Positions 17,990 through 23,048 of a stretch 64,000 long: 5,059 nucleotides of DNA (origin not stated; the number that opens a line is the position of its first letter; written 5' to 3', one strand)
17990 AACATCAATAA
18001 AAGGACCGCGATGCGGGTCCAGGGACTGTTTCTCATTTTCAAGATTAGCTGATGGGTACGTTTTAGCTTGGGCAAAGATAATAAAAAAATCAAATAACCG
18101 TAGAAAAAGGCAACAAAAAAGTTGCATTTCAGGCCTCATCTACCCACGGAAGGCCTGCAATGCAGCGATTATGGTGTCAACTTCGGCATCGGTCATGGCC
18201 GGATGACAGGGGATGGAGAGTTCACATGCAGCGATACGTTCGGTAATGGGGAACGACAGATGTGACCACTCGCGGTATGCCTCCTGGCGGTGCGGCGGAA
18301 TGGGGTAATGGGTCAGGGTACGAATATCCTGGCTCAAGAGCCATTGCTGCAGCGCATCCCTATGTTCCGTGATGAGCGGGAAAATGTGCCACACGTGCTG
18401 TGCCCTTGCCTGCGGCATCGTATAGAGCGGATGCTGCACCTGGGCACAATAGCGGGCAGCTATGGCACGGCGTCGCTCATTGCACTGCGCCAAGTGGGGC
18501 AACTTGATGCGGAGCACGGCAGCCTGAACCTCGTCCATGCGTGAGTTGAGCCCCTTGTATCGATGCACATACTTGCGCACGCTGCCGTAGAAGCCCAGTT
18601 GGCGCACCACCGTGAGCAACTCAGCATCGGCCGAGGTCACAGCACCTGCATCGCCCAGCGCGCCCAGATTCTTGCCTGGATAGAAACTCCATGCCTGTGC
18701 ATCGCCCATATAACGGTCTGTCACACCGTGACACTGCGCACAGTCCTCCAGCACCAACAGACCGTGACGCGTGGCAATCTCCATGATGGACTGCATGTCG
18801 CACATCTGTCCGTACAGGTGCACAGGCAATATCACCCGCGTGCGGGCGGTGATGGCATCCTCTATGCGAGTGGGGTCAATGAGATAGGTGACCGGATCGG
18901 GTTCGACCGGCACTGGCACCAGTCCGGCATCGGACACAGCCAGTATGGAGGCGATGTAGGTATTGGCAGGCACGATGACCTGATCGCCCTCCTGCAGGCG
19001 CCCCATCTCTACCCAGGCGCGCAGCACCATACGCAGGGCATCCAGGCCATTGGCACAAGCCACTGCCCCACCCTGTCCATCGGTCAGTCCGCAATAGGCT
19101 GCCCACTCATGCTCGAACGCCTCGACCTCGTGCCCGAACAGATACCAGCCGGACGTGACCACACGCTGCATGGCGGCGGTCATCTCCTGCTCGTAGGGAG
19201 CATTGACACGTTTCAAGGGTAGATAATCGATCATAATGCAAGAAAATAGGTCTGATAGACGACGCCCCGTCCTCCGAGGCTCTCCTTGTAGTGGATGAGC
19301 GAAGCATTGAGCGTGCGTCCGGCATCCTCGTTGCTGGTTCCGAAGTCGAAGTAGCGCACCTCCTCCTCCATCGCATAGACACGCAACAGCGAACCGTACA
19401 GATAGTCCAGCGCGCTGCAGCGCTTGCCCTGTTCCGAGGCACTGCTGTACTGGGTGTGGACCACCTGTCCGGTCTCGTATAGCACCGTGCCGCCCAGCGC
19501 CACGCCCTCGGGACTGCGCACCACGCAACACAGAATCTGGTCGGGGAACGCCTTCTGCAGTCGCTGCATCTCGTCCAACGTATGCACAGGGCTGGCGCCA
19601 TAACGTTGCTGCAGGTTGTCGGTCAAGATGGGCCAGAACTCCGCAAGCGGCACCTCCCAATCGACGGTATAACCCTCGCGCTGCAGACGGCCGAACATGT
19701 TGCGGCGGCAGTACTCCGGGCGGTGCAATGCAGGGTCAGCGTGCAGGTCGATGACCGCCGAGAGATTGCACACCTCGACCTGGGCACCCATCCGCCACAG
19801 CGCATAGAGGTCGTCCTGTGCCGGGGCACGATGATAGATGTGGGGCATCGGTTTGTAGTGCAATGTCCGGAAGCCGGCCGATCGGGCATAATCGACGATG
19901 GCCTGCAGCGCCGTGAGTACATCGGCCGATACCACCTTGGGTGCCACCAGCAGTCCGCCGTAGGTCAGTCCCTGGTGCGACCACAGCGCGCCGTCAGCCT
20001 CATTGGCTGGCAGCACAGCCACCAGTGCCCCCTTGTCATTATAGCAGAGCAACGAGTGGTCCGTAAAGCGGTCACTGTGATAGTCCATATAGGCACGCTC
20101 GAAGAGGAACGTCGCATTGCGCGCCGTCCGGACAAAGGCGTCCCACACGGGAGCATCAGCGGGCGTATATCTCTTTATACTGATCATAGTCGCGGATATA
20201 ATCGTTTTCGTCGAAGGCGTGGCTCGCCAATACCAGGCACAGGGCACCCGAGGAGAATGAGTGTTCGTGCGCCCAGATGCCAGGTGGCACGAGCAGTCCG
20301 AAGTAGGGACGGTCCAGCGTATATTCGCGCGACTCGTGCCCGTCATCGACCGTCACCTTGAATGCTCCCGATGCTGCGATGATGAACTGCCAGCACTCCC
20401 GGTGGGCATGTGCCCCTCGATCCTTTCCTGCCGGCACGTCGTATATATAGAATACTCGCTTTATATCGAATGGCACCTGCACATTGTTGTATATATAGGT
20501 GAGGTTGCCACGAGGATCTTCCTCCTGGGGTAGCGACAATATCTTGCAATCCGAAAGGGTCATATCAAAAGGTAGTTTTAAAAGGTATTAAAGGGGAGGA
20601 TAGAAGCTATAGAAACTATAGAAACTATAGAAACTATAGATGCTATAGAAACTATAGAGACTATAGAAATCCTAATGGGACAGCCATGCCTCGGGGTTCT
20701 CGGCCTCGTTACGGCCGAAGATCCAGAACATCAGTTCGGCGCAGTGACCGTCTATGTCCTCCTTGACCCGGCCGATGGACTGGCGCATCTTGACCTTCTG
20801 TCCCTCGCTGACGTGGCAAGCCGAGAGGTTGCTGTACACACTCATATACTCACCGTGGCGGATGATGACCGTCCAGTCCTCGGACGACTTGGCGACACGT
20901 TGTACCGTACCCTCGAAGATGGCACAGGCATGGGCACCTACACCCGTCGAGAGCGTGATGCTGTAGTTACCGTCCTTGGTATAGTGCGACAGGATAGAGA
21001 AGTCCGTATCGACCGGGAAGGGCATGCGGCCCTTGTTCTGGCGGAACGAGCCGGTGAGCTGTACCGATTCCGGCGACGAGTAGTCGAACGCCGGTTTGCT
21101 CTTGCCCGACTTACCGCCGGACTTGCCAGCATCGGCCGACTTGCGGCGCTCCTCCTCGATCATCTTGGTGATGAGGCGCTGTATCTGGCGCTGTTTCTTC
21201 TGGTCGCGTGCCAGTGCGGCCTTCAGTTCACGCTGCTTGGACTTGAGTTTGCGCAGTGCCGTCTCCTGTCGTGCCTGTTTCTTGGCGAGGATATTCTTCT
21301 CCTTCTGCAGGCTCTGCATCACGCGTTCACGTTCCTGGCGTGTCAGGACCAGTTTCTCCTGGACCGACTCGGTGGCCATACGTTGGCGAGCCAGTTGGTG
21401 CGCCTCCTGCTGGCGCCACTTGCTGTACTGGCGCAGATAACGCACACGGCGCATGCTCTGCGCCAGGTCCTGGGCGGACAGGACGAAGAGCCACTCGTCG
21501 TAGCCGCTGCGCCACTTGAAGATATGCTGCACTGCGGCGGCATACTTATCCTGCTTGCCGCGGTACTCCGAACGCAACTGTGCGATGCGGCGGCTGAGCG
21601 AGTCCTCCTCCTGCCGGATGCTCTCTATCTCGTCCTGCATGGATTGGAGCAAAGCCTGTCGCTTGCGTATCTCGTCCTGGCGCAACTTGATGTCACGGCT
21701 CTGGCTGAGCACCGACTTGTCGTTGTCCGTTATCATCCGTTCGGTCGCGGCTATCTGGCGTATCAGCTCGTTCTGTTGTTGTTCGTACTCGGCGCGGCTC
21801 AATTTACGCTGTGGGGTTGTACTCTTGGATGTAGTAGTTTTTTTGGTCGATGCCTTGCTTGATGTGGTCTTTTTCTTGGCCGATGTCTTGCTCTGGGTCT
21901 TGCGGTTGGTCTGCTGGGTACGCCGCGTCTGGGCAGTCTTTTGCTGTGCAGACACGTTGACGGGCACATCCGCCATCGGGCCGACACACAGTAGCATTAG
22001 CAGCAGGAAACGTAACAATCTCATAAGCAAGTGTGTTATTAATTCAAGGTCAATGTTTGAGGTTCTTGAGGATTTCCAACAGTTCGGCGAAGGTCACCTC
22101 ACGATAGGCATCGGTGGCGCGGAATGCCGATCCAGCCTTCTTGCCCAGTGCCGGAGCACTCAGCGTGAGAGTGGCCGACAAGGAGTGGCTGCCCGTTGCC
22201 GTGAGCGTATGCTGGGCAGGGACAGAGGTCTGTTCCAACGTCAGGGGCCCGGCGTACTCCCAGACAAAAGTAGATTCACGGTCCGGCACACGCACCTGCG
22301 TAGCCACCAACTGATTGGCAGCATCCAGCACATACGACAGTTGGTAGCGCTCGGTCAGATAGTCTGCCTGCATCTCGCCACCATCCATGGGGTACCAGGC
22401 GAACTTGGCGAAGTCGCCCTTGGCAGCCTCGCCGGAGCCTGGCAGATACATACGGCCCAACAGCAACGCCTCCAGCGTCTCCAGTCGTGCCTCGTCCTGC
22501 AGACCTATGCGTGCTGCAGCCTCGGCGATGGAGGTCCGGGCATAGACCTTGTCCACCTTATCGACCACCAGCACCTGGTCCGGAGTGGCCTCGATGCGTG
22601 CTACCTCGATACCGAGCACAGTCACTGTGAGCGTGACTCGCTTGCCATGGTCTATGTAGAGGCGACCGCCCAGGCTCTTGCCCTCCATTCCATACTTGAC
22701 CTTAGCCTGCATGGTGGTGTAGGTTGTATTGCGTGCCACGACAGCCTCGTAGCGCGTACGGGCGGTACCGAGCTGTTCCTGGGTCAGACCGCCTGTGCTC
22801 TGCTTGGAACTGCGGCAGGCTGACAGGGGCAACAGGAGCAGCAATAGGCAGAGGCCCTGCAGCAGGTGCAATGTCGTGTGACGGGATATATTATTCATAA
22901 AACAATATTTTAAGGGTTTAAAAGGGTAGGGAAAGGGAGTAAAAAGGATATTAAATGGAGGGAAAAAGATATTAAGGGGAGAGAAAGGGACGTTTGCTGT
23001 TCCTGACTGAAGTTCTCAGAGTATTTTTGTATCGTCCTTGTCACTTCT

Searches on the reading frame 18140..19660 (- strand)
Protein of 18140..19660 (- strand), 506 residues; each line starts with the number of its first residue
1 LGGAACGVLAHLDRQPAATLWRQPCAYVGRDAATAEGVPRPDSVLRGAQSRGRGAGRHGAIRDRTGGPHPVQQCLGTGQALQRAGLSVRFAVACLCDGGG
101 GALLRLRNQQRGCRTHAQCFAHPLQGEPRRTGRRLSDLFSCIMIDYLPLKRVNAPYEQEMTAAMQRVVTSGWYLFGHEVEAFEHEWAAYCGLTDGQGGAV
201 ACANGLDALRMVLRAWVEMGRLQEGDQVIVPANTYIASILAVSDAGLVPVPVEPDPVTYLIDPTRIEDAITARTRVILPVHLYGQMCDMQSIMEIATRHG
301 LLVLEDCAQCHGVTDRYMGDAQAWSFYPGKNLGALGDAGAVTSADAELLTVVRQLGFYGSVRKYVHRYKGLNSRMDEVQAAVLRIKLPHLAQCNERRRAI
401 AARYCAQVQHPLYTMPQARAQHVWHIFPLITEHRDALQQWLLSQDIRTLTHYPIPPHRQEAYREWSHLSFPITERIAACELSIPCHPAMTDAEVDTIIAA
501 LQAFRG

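Call 74: search_protein_families(library=pfam, proteins=[window:18140-19660:-], max_evalue=0.00001)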
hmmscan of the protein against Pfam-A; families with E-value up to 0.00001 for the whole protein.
window:18140-19660:- (506 aa): 1 family
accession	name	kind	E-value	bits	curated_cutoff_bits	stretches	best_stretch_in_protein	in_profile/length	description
PF01041.23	DegT_DnrJ_EryC1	-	2.7e-94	316.8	19.8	1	158-502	5-360/360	DegT/DnrJ/EryC1/StrS aminotransferase family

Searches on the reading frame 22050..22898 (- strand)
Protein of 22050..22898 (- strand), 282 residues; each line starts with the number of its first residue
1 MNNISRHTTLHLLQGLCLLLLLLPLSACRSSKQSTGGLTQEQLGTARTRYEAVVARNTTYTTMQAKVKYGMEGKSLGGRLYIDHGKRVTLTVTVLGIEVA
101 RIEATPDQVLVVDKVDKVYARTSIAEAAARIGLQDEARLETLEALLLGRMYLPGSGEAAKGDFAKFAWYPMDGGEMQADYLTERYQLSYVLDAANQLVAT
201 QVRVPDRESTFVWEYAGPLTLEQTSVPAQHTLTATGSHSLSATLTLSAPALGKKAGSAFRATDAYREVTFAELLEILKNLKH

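Call 18: search_protein_families(library=pfam, proteins=[window:22050-22898:-])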
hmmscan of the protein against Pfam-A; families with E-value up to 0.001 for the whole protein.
window:22050-22898:- (282 aa): 1 family
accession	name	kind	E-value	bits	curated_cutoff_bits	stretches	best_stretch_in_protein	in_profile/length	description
PF14125.13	DUF4292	-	3.7e-15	56.6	23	1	59-266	7-207/209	Domain of unknown function (DUF4292)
